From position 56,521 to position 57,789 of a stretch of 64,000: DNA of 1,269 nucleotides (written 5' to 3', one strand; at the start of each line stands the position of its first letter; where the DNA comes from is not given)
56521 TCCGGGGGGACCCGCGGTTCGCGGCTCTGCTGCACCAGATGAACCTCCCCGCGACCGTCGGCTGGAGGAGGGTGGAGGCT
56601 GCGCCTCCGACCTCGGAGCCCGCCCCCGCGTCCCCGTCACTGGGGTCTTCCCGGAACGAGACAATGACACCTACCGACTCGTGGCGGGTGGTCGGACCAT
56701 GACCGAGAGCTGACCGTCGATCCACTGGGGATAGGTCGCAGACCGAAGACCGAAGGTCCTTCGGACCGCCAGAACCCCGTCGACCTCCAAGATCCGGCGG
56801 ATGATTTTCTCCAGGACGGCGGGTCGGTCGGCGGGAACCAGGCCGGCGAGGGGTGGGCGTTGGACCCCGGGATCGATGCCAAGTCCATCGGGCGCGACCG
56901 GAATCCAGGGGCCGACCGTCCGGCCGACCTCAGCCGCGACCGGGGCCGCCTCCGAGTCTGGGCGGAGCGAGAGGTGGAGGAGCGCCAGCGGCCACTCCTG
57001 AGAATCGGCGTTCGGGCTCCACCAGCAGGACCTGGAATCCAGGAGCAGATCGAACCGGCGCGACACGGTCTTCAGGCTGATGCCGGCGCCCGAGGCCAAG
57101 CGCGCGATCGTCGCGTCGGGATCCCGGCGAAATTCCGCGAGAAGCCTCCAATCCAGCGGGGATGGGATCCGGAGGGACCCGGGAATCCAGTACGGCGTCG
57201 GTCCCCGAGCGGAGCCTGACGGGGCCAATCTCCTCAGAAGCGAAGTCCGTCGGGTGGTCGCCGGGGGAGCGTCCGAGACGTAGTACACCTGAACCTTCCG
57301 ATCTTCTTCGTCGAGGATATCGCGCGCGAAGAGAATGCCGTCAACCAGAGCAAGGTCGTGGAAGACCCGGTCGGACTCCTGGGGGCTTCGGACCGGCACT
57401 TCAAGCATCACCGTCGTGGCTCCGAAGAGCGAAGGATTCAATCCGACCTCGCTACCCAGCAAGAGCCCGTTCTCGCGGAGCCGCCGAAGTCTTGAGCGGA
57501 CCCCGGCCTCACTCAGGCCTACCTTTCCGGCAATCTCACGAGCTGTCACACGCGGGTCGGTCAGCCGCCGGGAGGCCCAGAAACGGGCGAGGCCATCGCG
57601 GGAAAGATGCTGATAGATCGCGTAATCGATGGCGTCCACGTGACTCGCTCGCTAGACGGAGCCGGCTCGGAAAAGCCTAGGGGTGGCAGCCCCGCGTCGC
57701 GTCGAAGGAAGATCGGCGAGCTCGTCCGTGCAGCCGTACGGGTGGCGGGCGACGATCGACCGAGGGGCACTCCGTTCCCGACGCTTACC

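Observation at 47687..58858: Cluster of three class-III nucleotidyl cyclases (one fused to an AAA/STAND-TPR module) plus a standalone cNMP-binding protein and a tandem Lrp regulator in an archaeon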

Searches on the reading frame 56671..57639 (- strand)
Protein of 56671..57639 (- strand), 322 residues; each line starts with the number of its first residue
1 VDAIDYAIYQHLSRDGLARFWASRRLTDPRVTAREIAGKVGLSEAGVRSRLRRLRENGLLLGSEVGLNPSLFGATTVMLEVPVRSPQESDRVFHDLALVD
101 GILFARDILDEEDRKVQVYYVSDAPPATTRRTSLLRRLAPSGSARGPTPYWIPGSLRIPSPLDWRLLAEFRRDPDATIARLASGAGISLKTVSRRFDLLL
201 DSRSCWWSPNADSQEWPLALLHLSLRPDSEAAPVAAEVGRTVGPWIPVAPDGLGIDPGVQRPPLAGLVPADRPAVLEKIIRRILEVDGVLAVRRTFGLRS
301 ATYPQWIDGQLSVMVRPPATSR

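Call 3: search_protein_families(library=pfam, proteins=[window:56671-57639:-], max_evalue=0.01)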
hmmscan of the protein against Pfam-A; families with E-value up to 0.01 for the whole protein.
window:56671-57639:- (322 aa): 8 families
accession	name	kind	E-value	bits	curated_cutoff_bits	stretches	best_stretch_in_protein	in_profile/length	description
PF13412.12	HTH_24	-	3.1e-16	59.1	21.9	2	28-59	15-46/48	Winged helix-turn-helix DNA-binding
PF13404.12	HTH_AsnC-type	-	6.2e-14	52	27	2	1-55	1-42/42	AsnC-type helix-turn-helix domain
PF12840.13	HTH_20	-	1.2e-06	28.8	27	0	165-201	8-44/51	Helix-turn-helix domain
PF12802.13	MarR_2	-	5.3e-05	23.7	27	0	160-201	4-46/61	MarR family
PF08279.18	HTH_11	-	8.3e-05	22.8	25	0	27-62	12-47/55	HTH domain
PF22451.2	NirdL-like_HTH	-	0.0034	17.4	27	1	34-59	20-45/47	Siroheme decarboxylase NirDL-like HTH domain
PF04545.22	Sigma70_r4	-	0.0045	16.9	24.1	0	30-53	20-43/50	Sigma-70, region 4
PF08281.18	Sigma70_r4_2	-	0.0093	16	25.7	0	33-56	29-52/54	Sigma-70, region 4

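Call 21: search_solved_structures(query=window:56671-57639:-, max_evalue=0.01, show_alignments=0)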
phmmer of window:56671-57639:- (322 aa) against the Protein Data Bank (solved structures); distinct sequences matched with E-value up to 0.01: 6.
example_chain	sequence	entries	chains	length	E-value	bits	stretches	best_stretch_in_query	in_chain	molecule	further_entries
2qz8_A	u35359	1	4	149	5.9e-06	28.7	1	16-111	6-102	Probable transcriptional regulatory protein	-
2w29_A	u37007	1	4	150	2.2e-05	26.8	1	15-107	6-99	PROBABLE TRANSCRIPTIONAL REGULATORY PROTEIN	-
2vbw_A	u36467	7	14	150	2.2e-05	26.8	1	15-106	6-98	TRANSCRIPTIONAL REGULATORY PROTEIN | PROBABLE TRANSCRIPTIONAL REGULATORY PROTEIN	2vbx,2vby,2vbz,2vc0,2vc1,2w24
1i1g_A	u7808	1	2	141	2.5e-05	26.6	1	28-89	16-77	TRANSCRIPTIONAL REGULATOR LRPA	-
2w25_A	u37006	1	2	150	3.8e-05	26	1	15-89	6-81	PROBABLE TRANSCRIPTIONAL REGULATORY PROTEIN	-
2ivm_A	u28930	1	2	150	5.8e-05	25.4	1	15-106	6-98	TRANSCRIPTIONAL REGULATORY PROTEIN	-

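Call 35: find_related_loci(query=window:56671-57639:-, collection=metagenome_contigs, flank=10000)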
Query window:56671-57639:- (322 aa) in metagenome_contigs; peptide patterns used: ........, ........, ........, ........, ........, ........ (x = any residue, [..] = any of these).
115 stretches matched a pattern; 6 encode a relative of the query (tblastn E <= 1e-3); 6 distinct loci.
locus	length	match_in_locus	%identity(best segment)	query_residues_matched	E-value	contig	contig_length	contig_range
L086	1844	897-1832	48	1-312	4e-97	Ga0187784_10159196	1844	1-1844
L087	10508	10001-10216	32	1-84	1e-6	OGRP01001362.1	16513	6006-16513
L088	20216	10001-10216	32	1-84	1e-6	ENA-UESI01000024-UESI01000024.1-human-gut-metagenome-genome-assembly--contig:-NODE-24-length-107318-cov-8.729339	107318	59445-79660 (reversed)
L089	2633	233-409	33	1-72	2e-6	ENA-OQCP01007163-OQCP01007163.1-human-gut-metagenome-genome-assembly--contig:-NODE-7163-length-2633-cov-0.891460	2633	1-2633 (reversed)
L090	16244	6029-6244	32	1-84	7e-6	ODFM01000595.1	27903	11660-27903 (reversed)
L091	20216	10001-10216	32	1-83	1e-4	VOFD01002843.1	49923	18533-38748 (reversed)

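Call 45: find_homologous_proteins(query=window:56671-57639:-, max_evalue=0.00001)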
Query window:56671-57639:- (322 aa): 142 proteins with E <= 0.00001 among 8000 candidates; the best 120 are listed.
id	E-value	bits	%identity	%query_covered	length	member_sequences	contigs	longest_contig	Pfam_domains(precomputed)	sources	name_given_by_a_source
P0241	6.4e-206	701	99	100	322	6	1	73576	PF12840.14,PF13412.13,PF13404.13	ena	-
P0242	2.3e-178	610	86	100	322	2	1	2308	PF13412.13,PF13404.13,PF12802.14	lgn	-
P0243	1.2e-166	572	81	100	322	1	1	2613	PF12840.14,PF13412.13,PF09339.17,PF13404.13,PF12802.14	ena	-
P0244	1.0e-135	470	68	97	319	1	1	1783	PF13412.13,PF13404.13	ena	-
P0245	2.8e-134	465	66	97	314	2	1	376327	PF13412.13,PF13404.13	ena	-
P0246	3.4e-134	465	66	97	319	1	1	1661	PF13412.13,PF09339.17,PF13404.13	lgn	-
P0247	3.2e-132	458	66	97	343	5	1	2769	PF13412.13,PF13404.13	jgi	jgi:DNA-binding Lrp family transcriptional regulator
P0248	3.3e-131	455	66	98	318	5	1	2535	PF13412.13,PF13404.13,PF12802.14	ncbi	-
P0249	5.8e-131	454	66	97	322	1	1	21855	PF13412.13,PF13404.13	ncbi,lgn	-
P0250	3.1e-129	449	64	98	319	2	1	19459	PF13412.13,PF13404.13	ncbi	-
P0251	1.8e-127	443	64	98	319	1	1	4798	PF13412.13,PF13404.13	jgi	jgi:DNA-binding Lrp family transcriptional regulator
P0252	5.2e-126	438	63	98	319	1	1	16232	PF13412.13,PF09339.17,PF13404.13,PF12802.14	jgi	jgi:DNA-binding Lrp family transcriptional regulator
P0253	6.9e-126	438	63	100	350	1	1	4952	PF13412.13,PF13404.13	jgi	jgi:DNA-binding Lrp family transcriptional regulator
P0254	8.0e-125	434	62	97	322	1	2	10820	PF12840.14,PF13412.13,PF13404.13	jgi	jgi:DNA-binding Lrp family transcriptional regulator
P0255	2.6e-124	432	64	97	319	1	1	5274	PF13412.13,PF13404.13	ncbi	-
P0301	1.4e-102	361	54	99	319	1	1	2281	PF22451.3,PF01047.29,PF12840.14,PF13412.13,PF09339.17,PF13404.13,PF12802.14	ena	-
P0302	1.7e-102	361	55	97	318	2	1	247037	PF22451.3,PF13412.13,PF09339.17,PF13404.13,PF12802.14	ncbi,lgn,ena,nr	ncbi:MAG TPA: winged helix-turn-helix transcriptional regulator [Thermoplasmata archaeon]|nr:winged 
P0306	2.4e-101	357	52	98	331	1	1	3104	PF22451.3,PF12840.14,PF13412.13,PF09339.17,PF13404.13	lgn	-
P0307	2.6e-101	357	56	98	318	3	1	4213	PF22451.3,PF13412.13,PF13404.13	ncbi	-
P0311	7.0e-101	355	54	98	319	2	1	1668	PF22451.3,PF13412.13,PF09339.17,PF13404.13,PF12802.14,PF01726.23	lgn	-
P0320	1.0e-97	345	52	98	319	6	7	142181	PF13412.13,PF13404.13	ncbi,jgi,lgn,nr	ncbi:MAG TPA: winged helix-turn-helix transcriptional regulator [Thermoplasmata archaeon]|nr:winged 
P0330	2.3e-94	334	51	98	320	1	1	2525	PF22451.3,PF12840.14,PF13412.13,PF09339.17,PF13404.13,PF12802.14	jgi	jgi:DNA-binding Lrp family transcriptional regulator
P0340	3.7e-92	327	50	98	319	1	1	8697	PF22451.3,PF13412.13,PF13384.13,PF04545.23,PF13404.13,PF12802.14,PF08281.19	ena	-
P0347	8.7e-91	322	49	98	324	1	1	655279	PF01047.29,PF12840.14,PF13412.13,PF13404.13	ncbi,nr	ncbi:MAG: winged helix-turn-helix transcriptional regulator [Thermoplasmata archaeon]|nr:winged heli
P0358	2.0e-87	311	50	96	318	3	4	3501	PF22451.3,PF13412.13,PF13404.13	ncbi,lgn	-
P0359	2.9e-87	311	47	99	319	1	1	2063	PF22451.3,PF13412.13,PF13404.13,PF12802.14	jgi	jgi:DNA-binding Lrp family transcriptional regulator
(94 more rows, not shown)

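Call 46: find_encoding_contigs(protein=P0347, flank=10000, max_places=2)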
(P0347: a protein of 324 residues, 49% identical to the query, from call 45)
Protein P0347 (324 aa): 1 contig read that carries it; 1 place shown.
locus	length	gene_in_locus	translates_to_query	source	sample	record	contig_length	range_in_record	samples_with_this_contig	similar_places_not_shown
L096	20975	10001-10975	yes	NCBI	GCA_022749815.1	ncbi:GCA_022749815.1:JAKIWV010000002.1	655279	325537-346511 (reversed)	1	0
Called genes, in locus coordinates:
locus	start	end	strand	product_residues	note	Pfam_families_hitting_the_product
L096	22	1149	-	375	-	PF15902:Sortilin-Vps10 (faint), PF02012:BNR (faint), PF15899:BNR_6 (faint)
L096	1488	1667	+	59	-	-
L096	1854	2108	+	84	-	PF04014:MazE_antitoxin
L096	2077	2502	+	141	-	PF01850:PIN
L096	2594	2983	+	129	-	PF00903:Glyoxalase, PF22677:Ble-like_N (weak), PF18029:Glyoxalase_6 (weak)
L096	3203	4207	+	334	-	-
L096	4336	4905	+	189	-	-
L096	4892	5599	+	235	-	PF08843:AbiEii (faint)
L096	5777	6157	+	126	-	PF00903:Glyoxalase, PF18029:Glyoxalase_6 (weak)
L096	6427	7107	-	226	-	-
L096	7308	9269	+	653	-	PF00211:Guanylate_cyc, PF13428:TPR_14 (faint), PF21033:RMD1-3 (faint), PF00515:TPR_1 (faint), PF07719:TPR_2 (faint), PF13181:TPR_8 (faint), PF13414:TPR_11 (faint), PF13432:TPR_16 (weak), +2 more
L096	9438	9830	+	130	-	-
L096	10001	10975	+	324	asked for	PF12840:HTH_20 (faint), PF13404:HTH_AsnC-type (faint), PF01047:MarR (faint), PF13412:HTH_24 (weak)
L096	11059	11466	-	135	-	PF19609:DUF6114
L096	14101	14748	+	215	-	PF03848:TehB, PF13489:Methyltransf_23, PF13847:Methyltransf_31, PF08241:Methyltransf_11, PF08242:Methyltransf_12, PF13649:Methyltransf_25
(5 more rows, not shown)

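Call 47: find_encoding_contigs(protein=P0320, flank=10000, max_places=3)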
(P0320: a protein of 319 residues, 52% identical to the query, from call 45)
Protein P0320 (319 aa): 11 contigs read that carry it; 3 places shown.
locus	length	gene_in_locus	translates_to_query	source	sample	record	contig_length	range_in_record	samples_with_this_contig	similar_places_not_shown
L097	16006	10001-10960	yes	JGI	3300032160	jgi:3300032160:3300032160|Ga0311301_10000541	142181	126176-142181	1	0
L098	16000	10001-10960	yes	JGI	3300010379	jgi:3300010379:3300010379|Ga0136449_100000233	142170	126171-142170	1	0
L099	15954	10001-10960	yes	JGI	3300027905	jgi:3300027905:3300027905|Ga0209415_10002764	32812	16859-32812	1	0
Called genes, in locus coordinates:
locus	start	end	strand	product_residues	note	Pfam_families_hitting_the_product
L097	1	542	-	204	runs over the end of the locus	PF07681:DoxX (faint)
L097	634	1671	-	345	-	-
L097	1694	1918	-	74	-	-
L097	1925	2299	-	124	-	PF08327:AHSA1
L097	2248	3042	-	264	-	PF00583:Acetyltransf_1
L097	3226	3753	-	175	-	PF13302:Acetyltransf_3, PF13420:Acetyltransf_4, PF00583:Acetyltransf_1, PF13508:Acetyltransf_7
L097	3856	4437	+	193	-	PF01583:APS_kinase (weak), PF07931:CPT (weak), PF13238:AAA_18 (weak), PF13671:AAA_33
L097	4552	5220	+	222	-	-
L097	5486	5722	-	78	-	-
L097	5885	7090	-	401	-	PF07690:MFS_1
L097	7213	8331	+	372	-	PF01380:SIS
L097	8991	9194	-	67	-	-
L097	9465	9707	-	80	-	-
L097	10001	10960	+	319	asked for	PF13404:HTH_AsnC-type (faint), PF13412:HTH_24 (faint)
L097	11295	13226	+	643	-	PF05649:Peptidase_M13_N, PF01431:Peptidase_M13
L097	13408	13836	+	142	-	PF07883:Cupin_2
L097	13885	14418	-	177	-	PF00903:Glyoxalase, PF12681:Glyoxalase_2 (weak)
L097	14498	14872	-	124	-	-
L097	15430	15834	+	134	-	PF00903:Glyoxalase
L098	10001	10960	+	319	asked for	PF13404:HTH_AsnC-type (faint), PF13412:HTH_24 (faint)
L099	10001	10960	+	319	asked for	PF13404:HTH_AsnC-type (faint), PF13412:HTH_24 (faint)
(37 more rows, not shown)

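Call 57: predict_structure(alignment_id=A2)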
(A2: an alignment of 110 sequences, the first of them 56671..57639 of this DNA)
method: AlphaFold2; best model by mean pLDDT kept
length: 322 residues; sequences in the alignment: 110
mean_pLDDT: 96.3   pTM: 0.92
mean pLDDT of the five models: 96.3, 96.2, 96.1, 95.8, 95.7
residues with pLDDT >= 90: 306; 70-90: 12; 50-70: 3; < 50: 1
segments of 3 or more residues with pLDDT < 50: none
pLDDT, mean of each block of 10 residues (from residue 1): 95 97 97 98 98 97 98 98 98 98 98 97 97 97 96 97 98 98 97 98 98 96 96 96 95 92 94 96 98 98 97 84 52
secondary structure, 60 per line:
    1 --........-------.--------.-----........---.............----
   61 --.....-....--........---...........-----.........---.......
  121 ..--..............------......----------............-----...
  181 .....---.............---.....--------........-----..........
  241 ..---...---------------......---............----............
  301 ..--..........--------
elements in order: H3-10 H33-40 H44-56 E63-67 H69-72 E75-82 H86-96 E102-110 E114-122 H125-138 E145-150 H161-172 H178-185 H189-201 E205-209 E218-225 H231-242 E246-248 E264-269 H273-284 E289-302 H305-314

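Call 59: fold_search(model_id=the predicted structure, library=pdb)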
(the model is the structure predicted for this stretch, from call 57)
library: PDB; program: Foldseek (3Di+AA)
matches with E <= 10: 1620; with E <= 0.001: 36
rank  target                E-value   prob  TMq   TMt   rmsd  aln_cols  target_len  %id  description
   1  4ch7                  2.7e-08  1.00  0.45  0.46   8.9       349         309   11  Crystal structure of the siroheme decarboxylase NirDL (released 2014-07-30)
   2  4czc                  4.2e-08  1.00  0.44  0.46   8.7       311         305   12  Crystal structure of the siroheme decarboxylase NirDL in co-complex with iron-uroporphyrin III analogue (released 2014-07-30)
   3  2dbb_B                8.9e-05  1.00  0.33  0.64   3.7       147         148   12  Crystal structure of PH0061 (released 2006-06-15)
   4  9w4w                  1.3e-04  1.00  0.31  0.60   4.4       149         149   21  Structure of transcription factor in complex with L-Ile (released 2026-03-25)
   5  9miq_B                1.3e-04  1.00  0.30  0.38  10.9       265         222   13  Wild-type Coproheme Decarboxylase from Streptomyces Coelicolor in complex with Monovinyl, Monopropionate Deuteroheme (released 2025-10-22)
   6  7q4g_A                1.4e-04  1.00  0.30  0.38  11.6       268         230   10  Structure of coproheme decarboxylase from Corynebacterium dipththeriae Y135A mutant in complex with coproheme (released 2022-02-23)
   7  2cyy                  1.7e-04  1.00  0.30  0.59   4.1       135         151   21  Crystal structure of PH1519 from Pyrococcus horikosii OT3 (released 2006-09-19)
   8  3i4p                  1.8e-04  1.00  0.30  0.57   4.1       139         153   17  Crystal structure of AsnC family transcriptional regulator from Agrobacterium tumefaciens (released 2009-07-28)
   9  2dbb_A                1.9e-04  1.00  0.33  0.65   3.7       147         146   12  Crystal structure of PH0061 (released 2006-06-15)
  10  7fby                  1.9e-04  1.00  0.32  0.58   4.4       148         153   21  Crystal Structure of PH0140 from Pyrococcus horikosii OT3 (released 2022-07-20)
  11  2w25_A                2.1e-04  1.00  0.29  0.54   4.8       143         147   23  Crystal structure of Glu104Ala mutant (released 2009-11-17)
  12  6xub_D                2.1e-04  1.00  0.29  0.38  12.3       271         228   10  Structure of coproheme decarboxylase from Corynebacterium diphteriae in complex with monovinyl monopropionyl deuterohe (released 2020-04-22)
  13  9miq_H                2.2e-04  0.99  0.29  0.37  11.3       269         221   15  Wild-type Coproheme Decarboxylase from Streptomyces Coelicolor in complex with Monovinyl, Monopropionate Deuteroheme (released 2025-10-22)
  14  2vbw_A                2.3e-04  1.00  0.28  0.53   5.2       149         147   22  Feast or famine regulatory protein (Rv3291c)from M. tuberculosis complexed with L-Phenylalanine (released 2007-11-06)
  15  6xub_A                2.5e-04  0.99  0.29  0.37  11.8       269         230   10  Structure of coproheme decarboxylase from Corynebacterium diphteriae in complex with monovinyl monopropionyl deuterohe (released 2020-04-22)
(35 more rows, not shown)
